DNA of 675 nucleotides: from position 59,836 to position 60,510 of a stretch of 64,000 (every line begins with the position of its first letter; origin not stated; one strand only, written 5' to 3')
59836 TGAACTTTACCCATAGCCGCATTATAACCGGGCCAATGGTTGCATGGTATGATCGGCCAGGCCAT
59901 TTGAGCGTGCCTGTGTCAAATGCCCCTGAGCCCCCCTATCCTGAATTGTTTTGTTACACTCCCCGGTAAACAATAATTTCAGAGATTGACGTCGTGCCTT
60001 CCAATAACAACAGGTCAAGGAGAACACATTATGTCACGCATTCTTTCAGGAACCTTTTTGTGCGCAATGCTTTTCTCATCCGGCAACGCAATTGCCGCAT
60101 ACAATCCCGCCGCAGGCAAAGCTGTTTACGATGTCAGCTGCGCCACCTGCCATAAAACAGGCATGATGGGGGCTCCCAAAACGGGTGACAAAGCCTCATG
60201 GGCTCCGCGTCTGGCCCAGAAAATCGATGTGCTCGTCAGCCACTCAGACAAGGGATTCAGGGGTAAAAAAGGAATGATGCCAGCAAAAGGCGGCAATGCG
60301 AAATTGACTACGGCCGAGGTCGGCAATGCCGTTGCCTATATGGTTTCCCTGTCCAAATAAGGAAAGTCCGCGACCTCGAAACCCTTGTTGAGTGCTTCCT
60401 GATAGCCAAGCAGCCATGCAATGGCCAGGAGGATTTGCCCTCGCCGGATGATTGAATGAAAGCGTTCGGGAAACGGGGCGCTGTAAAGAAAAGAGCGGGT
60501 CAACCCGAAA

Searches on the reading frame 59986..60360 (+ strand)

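Call 62: search_protein_families(library=pfam, proteins=[window:59986-60360:+], max_evalue=0.0001)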
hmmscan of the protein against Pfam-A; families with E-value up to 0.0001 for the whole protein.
window:59986-60360:+ (124 aa): 2 families
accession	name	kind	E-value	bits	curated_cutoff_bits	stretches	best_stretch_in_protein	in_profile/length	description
PF13442.11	Cytochrome_CBB3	-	1.9e-13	51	27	1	41-119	3-68/68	Cytochrome C oxidase, cbb3-type, subunit III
PF00034.26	Cytochrom_C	-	2.5e-11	45.2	21.3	1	42-123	2-90/90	Cytochrome c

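Call 90: search_protein_families(library=ncbifam, proteins=[window:59986-60360:+], max_evalue=0.001)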
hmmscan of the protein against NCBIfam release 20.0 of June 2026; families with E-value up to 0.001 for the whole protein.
window:59986-60360:+ (124 aa): 3 families
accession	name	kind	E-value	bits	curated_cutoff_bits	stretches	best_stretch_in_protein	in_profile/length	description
NF045930.1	Cytc6PetJCyano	equivalog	5.1e-06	26.4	135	1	24-121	12-104/110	cytochrome c6 PetJ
TIGR00782.1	ccoP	equivalog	5.1e-05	22.7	179.95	1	36-123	102-193/285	cytochrome-c oxidase, cbb3-type subunit III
TIGR02603.1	CxxCH_TIGR02603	domain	0.00023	21.2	68.15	0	41-72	3-34/134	putative heme-binding domain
